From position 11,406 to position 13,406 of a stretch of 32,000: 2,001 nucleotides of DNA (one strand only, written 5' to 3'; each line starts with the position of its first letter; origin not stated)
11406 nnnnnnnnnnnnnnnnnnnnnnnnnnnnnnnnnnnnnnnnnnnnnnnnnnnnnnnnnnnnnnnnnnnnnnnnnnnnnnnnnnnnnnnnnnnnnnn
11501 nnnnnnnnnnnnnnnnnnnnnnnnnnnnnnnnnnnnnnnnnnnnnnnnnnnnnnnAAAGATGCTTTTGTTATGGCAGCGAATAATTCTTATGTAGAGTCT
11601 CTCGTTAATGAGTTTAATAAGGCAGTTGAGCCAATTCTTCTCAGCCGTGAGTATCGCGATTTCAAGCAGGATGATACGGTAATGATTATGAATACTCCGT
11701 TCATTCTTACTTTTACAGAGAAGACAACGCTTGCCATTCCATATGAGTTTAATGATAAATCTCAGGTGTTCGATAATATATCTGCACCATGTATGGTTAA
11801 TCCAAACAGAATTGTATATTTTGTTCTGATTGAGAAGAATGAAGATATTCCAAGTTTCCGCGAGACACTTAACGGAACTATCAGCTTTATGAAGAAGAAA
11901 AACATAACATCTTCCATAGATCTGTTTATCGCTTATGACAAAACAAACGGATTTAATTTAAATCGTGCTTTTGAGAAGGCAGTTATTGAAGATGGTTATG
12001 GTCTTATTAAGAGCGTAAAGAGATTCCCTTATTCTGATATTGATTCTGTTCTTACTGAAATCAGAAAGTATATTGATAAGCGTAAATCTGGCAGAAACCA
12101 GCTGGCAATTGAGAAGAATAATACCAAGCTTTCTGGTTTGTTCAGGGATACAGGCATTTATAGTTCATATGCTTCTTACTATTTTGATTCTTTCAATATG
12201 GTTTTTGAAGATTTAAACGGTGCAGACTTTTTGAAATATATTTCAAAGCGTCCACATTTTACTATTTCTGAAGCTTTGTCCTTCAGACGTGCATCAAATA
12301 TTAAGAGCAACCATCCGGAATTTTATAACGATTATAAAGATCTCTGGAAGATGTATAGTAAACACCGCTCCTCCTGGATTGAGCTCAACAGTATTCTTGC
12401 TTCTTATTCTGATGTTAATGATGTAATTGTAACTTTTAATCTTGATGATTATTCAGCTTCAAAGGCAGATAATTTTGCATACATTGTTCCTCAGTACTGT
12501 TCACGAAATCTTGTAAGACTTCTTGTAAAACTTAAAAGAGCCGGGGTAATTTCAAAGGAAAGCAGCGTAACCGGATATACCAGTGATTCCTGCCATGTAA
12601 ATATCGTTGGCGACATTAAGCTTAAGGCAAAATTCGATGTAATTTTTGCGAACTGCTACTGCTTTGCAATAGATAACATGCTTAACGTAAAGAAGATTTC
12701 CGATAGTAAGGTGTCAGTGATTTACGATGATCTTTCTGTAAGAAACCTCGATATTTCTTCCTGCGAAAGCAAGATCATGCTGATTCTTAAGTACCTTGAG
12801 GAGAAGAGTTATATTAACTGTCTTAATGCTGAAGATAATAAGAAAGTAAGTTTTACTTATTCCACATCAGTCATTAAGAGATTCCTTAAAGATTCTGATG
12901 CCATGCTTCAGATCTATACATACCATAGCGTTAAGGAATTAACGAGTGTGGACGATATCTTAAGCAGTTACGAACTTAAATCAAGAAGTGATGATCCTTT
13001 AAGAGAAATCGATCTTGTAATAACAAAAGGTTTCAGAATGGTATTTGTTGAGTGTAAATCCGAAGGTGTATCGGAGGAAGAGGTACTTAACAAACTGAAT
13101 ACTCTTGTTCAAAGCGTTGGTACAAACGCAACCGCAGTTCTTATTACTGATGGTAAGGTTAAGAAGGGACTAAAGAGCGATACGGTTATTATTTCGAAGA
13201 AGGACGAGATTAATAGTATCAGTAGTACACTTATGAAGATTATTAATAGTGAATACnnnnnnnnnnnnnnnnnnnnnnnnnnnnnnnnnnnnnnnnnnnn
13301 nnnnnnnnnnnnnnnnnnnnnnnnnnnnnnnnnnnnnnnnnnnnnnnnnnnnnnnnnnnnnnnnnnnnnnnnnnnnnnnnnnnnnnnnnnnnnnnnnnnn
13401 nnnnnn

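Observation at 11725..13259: C-terminal third of the kinase looks like a Card1/Can2-type CARF + PD-(D/E)xK nuclease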

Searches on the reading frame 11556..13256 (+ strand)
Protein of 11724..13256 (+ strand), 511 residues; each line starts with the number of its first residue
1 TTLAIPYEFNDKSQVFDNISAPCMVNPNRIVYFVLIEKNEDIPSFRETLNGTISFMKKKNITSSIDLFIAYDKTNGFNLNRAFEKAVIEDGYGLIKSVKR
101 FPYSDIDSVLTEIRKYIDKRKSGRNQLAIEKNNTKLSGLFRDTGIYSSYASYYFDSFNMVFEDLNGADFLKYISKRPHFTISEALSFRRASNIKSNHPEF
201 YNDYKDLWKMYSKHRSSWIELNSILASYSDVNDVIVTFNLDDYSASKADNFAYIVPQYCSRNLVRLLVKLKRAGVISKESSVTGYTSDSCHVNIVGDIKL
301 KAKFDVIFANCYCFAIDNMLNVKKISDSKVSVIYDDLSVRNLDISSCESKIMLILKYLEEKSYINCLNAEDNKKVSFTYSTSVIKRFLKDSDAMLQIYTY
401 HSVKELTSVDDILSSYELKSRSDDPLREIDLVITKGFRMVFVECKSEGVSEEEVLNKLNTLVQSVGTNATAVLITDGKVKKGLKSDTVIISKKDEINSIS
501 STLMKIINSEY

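Call 10: search_solved_structures(query=window:11724-13256:+, max_evalue=10, show_alignments=3)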
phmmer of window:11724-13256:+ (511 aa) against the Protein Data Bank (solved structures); distinct sequences matched with E-value up to 10: 0.

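Call 23: search_solved_structures(query=A1, max_evalue=10)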
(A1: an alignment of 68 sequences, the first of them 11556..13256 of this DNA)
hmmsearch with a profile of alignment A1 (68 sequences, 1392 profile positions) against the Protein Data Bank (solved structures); distinct sequences matched with E-value up to 10: 1122 (the best 60 are shown).
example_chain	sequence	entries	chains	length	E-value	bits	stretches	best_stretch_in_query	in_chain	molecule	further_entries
3lij_A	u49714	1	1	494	6.1e-10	40.5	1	172-260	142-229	Calcium/calmodulin dependent protein kinase with a kinase domain and 4 calmodulin like EF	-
3q5i_A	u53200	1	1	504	4.3e-09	37.7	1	172-259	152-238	Protein kinase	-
4y83_A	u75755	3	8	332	3.5e-08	34.6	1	174-260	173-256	Mitogen-activated protein kinase kinase kinase 8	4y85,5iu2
9ymt_A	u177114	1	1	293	4.1e-08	34.4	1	173-269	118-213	Serine/Threonine Kinase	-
4eqm_A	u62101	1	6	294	4.1e-08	34.4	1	173-269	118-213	Protein kinase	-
3dxn_A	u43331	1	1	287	6.6e-07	30.4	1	178-259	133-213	Calmodulin-like domain protein kinase isoform 3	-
4rgj_A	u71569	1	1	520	7.5e-07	30.2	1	171-259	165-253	Calcium-dependent protein kinase 4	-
4qox_A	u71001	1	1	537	7.9e-07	30.2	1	171-259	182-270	Calcium-dependent protein kinase 4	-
3hzt_A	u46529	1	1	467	1.5e-06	29.3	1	178-259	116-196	Calcium-dependent protein kinase 3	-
3dfa_A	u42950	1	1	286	1.9e-06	28.9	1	172-260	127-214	Calcium-dependent protein kinase cgd3_920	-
2wei_A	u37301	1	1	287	1.9e-06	28.9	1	172-260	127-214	CALMODULIN-DOMAIN PROTEIN KINASE 1, PUTATIVE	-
6b2p_A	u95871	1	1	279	2e-06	28.8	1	171-261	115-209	Serine/threonine-protein kinase PknB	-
6i2p_A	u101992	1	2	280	2e-06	28.8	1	171-261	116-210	Serine/threonine-protein kinase PknB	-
5u94_A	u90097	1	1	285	2.1e-06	28.7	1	171-261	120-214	Serine/threonine-protein kinase PknB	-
3uiu_A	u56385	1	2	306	2.1e-06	28.7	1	166-272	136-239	Interferon-induced, double-stranded RNA-activated protein kinase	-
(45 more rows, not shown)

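Call 26: predict_structure(alignment_id=A1)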
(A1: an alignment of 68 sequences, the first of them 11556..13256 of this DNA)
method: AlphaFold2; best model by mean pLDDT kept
length: 567 residues; sequences in the alignment: 68
mean_pLDDT: 85.8   pTM: 0.77
mean pLDDT of the five models: 85.8, 85.4, 84.8, 84.0, 83.0
residues with pLDDT >= 90: 295; 70-90: 207; 50-70: 60; < 50: 5
segments of 3 or more residues with pLDDT < 50: none
pLDDT, mean of each block of 10 residues (from residue 1): 76 85 73 55 55 73 85 90 93 91 91 88 93 86 91 93 91 81 90 92 94 92 85 85 66 79 94 92 93 84 82 93 92 92 94 88 91 87 90 93 86 96 89 94 91 93 87 67 83 92 74 83 89 65 86 93 91
secondary structure, 60 per line:
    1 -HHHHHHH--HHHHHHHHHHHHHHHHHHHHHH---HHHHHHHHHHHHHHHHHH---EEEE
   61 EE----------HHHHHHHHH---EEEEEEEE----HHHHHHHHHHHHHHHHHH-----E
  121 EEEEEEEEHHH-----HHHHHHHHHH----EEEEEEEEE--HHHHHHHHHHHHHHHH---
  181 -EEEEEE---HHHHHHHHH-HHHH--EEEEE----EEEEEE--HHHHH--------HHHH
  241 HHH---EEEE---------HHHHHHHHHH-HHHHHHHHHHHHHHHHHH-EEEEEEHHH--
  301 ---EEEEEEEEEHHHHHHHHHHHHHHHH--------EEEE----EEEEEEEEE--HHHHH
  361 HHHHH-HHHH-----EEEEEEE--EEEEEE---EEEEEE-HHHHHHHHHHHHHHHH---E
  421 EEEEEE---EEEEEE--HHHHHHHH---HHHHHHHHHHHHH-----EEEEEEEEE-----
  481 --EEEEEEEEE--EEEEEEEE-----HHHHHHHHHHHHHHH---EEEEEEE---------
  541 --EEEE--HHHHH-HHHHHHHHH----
elements in order: H2-8 H11-32 H36-53 E57-62 H73-81 E85-92 H97-114 E120-128 H137-146 E151-159 H162-177 E182-187 H191-199 H201-204 E207-211 E216-221 H224-228 H237-243 E247-250 H260-269 H271-288 E290-295 E304-312 H313-328 E337-340 E345-353 H356-365 H367-370 E376-382 E385-390 E394-399 H401-416 E420-426 E430-435 H438-445 H449-461 E467-475 E483-491 E494-501 H507-521 E525-531 E543-546 H549-553 H555-563

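Call 28: fold_search(model_id=the predicted structure, library=pdb)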
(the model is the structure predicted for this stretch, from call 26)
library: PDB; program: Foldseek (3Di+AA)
matches with E <= 10: 1469; with E <= 0.001: 22
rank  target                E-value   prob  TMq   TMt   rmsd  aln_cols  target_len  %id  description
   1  1xmx                  9.9e-16  1.00  0.44  0.61   8.8       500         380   11  Crystal structure of protein VC1899 from Vibrio cholerae (released 2004-11-16)
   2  8bao_A                1.0e-12  1.00  0.42  0.60   9.1       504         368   12  Dysgonamonadaceae bacterium CRISPR ancillary nuclease 2 (released 2022-11-30)
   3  9u49_A                1.7e-12  1.00  0.41  0.55  12.6       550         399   12  crystal structure of Cdn1 in complex with cA4 (released 2026-02-04)
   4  8bao_B                1.8e-12  1.00  0.41  0.60  10.8       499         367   11  Dysgonamonadaceae bacterium CRISPR ancillary nuclease 2 (released 2022-11-30)
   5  7bdv_A                2.6e-12  1.00  0.43  0.66  11.4       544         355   11  Structure of Can2 from Sulfobacillus thermosulfidooxidans in complex with cyclic tetra-adenylate (cA4) (released 2021-03-03)
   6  6xl1_A                3.4e-12  1.00  0.37  0.53   9.8       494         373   12  crystal structure of cA4-activated Card1(D294N) (released 2020-12-30)
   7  8q42_B                3.4e-12  1.00  0.38  0.47  12.7       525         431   14  Crystal structure of cA4-bound Can2 (E341A) in complex with oligo-A DNA (released 2023-11-22)
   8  8q44_A                7.2e-12  1.00  0.36  0.45  13.2       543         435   14  Crystal structure of cA4-bound Can2 (E364R) in complex with oligo-T DNA (released 2023-11-22)
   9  8q44_B                9.5e-12  1.00  0.37  0.46  12.7       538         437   15  Crystal structure of cA4-bound Can2 (E364R) in complex with oligo-T DNA (released 2023-11-22)
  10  8q43_B                9.5e-12  1.00  0.37  0.47  14.2       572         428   13  Crystal structure of cA4-bound Can2 (E341A) in complex with oligo-C DNA (released 2023-11-22)
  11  8q42_A                1.1e-11  1.00  0.38  0.48  13.7       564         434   10  Crystal structure of cA4-bound Can2 (E341A) in complex with oligo-A DNA (released 2023-11-22)
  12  8q41_B                1.3e-11  1.00  0.35  0.45  13.0       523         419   14  Crystal structure of Can2 (E341A) bound to cA4 and TTTAAA ssDNA (released 2023-11-22)
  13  6wxw_A                1.5e-11  1.00  0.36  0.51   9.6       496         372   12  crystal structure of apo Card1 (released 2020-12-30)
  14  8q41_A                1.9e-11  1.00  0.39  0.49  12.5       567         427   14  Crystal structure of Can2 (E341A) bound to cA4 and TTTAAA ssDNA (released 2023-11-22)
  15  8q3y_A                2.5e-11  1.00  0.40  0.50  12.4       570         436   14  Crystal structure of apo Can2 from Thermoanaerobacter brockii (released 2023-11-22)
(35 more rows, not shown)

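Call 30: search_solved_structures(query=A2, max_evalue=10, show_alignments=5)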
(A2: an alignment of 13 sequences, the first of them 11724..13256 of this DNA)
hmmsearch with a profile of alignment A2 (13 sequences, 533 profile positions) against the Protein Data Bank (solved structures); distinct sequences matched with E-value up to 10: 50.
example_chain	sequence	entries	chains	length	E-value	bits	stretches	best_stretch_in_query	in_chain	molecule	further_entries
8bao_A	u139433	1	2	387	0.0047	19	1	425-452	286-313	DUF1887 family protein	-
1nme_B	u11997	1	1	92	0.016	17.2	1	208-273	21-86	Caspase-3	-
2xyg_B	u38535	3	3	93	0.017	17.2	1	208-273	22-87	CASPASE-3 SUBUNIT P12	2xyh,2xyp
2h5i_B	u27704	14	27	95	0.017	17.1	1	208-273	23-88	caspase-3, p12 subunit | Caspase-3 subunit p12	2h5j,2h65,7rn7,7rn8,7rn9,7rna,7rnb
1gfw_B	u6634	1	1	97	0.018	17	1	208-273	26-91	CASPASE-3 (APOPAIN, P10)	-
2cjx_B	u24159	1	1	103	0.02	16.9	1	208-273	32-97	CASPASE-3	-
6bg1_C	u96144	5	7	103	0.021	16.9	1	208-273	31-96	Caspase-3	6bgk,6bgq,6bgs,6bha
1pau_B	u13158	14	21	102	0.021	16.9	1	208-273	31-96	APOPAIN | Caspase-3 | CASP-3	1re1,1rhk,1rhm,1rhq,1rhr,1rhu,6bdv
6bh9_C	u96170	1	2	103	0.021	16.8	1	208-273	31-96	Caspase-3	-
2c1e_B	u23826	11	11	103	0.021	16.8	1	208-273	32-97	CASPASE-3 SUBUNIT P12 | CASPASE-3 | CASPASE-3 P12 SUBUNIT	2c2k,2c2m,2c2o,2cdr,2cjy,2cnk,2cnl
5ic4_B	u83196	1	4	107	0.022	16.8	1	208-274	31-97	Caspase-3 subunit p12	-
3edq_B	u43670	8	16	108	0.022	16.8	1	208-274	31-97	Caspase-3 | Caspase-3 subunit p12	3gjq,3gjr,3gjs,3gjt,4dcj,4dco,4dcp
3kjf_B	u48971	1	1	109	0.023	16.7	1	208-274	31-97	Caspase-3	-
1i3o_B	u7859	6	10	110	0.024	16.6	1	208-274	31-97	CASPASE 3 | Caspase-3 | Caspase-3 subunit p12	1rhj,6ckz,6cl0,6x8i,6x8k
6bfj_B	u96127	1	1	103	0.027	16.5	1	208-273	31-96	Caspase-3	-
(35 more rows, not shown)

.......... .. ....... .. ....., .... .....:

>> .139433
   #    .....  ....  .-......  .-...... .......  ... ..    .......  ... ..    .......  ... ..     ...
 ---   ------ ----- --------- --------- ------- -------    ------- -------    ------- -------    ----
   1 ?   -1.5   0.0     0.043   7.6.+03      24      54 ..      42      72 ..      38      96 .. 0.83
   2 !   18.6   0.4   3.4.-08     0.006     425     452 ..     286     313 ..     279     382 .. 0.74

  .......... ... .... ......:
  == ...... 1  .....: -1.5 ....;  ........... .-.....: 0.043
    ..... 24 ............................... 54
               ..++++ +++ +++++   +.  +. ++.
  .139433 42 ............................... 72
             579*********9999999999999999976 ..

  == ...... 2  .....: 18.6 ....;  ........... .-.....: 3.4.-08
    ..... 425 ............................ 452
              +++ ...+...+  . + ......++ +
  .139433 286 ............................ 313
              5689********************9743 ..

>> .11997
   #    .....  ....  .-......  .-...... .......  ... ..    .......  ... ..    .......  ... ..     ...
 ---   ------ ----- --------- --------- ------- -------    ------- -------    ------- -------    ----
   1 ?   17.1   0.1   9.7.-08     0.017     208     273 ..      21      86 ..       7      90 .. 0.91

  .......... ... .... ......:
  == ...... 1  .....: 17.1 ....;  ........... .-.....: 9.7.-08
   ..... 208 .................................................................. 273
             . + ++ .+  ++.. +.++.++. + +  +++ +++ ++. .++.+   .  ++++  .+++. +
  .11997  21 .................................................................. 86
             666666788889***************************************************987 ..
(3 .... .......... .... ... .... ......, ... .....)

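Call 51: search_protein_representatives(alignment_id=A2)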
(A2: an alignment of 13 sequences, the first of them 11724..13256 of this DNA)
Query: 13 sequences, 533 profile positions. Proteins with E-value up to 0.001 (for the whole library): 1393; up to 1e-10: 694; up to 1e-30: 380. The best 150 are listed.
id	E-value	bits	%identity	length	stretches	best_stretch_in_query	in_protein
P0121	1.5e-249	845.7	-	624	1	1-532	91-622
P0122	1.2e-247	839.5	-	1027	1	1-532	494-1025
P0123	1.5e-200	684.0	-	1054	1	2-531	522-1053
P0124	2.9e-198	676.5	-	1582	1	2-532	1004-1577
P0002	4.5e-192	656.0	-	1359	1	2-524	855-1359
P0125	2.8e-191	653.4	-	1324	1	2-530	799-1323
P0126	4.2e-185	633.0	-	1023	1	2-531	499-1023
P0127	3.5e-183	626.7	-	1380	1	2-531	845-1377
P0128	8.1e-183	625.5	-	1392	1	2-531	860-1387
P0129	1.8e-180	617.8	-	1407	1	2-530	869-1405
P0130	3.9e-180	616.6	-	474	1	56-531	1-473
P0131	6.0e-180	616.0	-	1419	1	2-531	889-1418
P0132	1.7e-179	614.5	-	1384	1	2-532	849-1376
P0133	5.9e-179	612.7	-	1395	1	2-529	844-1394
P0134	8.2e-179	612.3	-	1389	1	2-529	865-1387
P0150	1.4e-153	529.0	-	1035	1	2-525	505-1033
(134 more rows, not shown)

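Call 52: search_protein_families(library=pfam, alignment_id=A2, max_evalue=5)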
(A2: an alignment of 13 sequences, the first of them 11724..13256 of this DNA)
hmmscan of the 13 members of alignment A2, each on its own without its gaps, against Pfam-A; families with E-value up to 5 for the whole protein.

A. member 1, window:11724-13256:+ (511 aa): 3 families
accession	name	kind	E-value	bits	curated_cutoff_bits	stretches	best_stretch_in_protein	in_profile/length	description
PF09002.17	Card1_endonuc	-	9.1e-06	25.7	26.4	1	393-478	11-102/136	Card1-like, endonuclease domain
PF08508.15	DUF1746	-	0.13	13.1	22.3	1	254-317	51-113/116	Fungal domain of unknown function (DUF1746)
PF22564.2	HAAS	-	0.2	12.5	27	0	101-123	13-35/55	HAAS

B. families by the number of members that match (of 13 scanned): 15 families
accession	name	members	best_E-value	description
PF09002.17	Card1_endonuc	13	1.1e-11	Card1-like, endonuclease domain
PF16889.11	Hepar_II_III_N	1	0.0057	Heparinase II/III N-terminus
PF02290.20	SRP14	1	0.021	Signal recognition particle 14kD protein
PF19960.5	EAD7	1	0.032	Effector-associated domain 7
PF02107.21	FlgH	1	0.033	Flagellar L-ring protein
PF22427.2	SMMA_C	1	0.041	Maltogenic amylase, C-terminal domain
PF23230.1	zf-C2H2_13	1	0.047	C2H2-type zinc finger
PF15643.12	Tox-PL-2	1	0.11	Papain fold toxin 2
PF08508.15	DUF1746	1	0.13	Fungal domain of unknown function (DUF1746)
PF15904.10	LIP1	1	0.14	LKB1 serine/threonine kinase interacting protein 1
PF24419.1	Cupin_NOL9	1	0.16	Polynucleotide 5'-hydroxyl-kinase NOL9, N-terminal domain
PF06124.16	DUF960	1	0.16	Staphylococcal protein of unknown function (DUF960)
PF22564.2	HAAS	1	0.2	HAAS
PF12046.13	CCB1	1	0.43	Cofactor assembly of complex C subunit B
PF18493.6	DUF5617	1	0.83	Domain of unknown function (DUF5617)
